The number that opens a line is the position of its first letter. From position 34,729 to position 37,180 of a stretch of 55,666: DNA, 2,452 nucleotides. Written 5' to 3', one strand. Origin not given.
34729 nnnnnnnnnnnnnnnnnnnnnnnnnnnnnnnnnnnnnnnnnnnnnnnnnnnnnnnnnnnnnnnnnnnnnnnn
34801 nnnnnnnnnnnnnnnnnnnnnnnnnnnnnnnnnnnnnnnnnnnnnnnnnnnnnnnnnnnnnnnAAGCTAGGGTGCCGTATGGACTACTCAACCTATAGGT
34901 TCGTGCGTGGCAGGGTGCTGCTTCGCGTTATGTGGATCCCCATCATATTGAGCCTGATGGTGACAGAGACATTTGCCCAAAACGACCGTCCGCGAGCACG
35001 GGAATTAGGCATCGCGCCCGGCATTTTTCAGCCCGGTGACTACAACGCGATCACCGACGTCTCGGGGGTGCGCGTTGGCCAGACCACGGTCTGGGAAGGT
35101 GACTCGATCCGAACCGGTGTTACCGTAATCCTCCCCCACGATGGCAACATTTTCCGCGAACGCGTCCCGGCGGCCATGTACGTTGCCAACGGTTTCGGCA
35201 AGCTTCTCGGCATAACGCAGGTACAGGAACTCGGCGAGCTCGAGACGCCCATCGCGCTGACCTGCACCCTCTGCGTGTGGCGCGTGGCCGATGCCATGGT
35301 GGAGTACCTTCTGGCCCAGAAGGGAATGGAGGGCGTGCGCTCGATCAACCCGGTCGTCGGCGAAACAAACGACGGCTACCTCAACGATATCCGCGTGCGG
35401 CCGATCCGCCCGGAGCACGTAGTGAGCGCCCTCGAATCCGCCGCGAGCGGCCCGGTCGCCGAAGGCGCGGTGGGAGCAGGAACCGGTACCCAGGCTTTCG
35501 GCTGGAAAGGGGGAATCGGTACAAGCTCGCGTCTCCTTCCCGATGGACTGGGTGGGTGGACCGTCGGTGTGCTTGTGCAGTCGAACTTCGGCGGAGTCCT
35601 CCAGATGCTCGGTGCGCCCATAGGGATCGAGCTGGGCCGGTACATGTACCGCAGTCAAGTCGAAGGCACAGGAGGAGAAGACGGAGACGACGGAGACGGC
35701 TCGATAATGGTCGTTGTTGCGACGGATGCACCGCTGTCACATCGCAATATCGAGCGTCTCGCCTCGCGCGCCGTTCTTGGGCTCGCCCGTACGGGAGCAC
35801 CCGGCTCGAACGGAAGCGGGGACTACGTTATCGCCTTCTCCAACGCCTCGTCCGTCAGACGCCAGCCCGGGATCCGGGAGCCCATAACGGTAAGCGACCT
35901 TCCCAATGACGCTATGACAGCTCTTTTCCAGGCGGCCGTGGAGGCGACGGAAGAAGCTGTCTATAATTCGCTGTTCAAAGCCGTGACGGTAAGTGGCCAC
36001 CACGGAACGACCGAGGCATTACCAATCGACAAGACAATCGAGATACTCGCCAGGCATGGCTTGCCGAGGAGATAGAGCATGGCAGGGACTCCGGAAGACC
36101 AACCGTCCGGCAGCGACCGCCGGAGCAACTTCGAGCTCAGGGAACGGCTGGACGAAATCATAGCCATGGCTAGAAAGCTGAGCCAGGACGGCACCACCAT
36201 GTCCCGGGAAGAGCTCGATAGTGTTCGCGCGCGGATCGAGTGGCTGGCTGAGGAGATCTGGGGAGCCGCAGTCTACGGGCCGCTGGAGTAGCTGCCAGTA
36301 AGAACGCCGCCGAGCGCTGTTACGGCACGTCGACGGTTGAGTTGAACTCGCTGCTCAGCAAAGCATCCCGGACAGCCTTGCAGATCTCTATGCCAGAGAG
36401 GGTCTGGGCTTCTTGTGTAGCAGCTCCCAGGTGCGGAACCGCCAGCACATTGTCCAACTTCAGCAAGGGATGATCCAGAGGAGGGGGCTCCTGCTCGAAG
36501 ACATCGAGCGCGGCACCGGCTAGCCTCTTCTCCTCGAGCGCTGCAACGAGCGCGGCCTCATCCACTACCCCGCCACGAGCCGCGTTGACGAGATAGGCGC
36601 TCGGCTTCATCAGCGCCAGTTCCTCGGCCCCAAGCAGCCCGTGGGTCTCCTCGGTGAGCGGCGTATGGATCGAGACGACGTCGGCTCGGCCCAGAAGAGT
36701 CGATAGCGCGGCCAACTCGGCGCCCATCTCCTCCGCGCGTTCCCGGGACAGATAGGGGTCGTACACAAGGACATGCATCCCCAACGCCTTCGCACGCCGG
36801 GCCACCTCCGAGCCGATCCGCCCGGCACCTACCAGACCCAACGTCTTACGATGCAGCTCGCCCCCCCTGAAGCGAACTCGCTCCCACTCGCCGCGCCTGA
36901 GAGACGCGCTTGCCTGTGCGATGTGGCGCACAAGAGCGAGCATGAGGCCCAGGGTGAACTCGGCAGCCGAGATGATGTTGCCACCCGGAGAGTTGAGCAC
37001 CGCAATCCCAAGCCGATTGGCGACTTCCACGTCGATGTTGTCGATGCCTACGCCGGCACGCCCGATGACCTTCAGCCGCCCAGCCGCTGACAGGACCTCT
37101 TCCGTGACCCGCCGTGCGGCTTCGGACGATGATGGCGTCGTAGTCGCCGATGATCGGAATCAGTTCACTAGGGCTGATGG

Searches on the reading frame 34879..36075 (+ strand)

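Call 7: search_protein_families(library=pfam, proteins=[window:34879-36075:+])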
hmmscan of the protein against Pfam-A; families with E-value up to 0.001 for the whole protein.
window:34879-36075:+ (398 aa): 1 family
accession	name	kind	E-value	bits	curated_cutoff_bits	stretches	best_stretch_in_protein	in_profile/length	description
PF03576.19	Peptidase_S58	-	7.8e-116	387.3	23.9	1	56-378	1-306/307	Peptidase family S58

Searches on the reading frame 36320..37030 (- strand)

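Call 34: search_protein_families(library=pfam, proteins=[window:36320-37030:-], max_evalue=0.01)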
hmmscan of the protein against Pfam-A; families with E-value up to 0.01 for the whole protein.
window:36320-37030:- (236 aa): 3 families
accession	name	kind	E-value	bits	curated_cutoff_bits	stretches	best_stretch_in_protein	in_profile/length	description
PF02826.25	2-Hacid_dh_C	-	7e-69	231.2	25.1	1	27-202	1-178/178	D-isomer specific 2-hydroxyacid dehydrogenase, NAD binding domain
PF00389.36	2-Hacid_dh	-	7.1e-07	29.4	24.6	1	2-228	78-128/134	D-isomer specific 2-hydroxyacid dehydrogenase, catalytic domain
PF13478.12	XdhC_C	-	8e-05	23.6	29.7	1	66-168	3-68/125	XdhC Rossmann domain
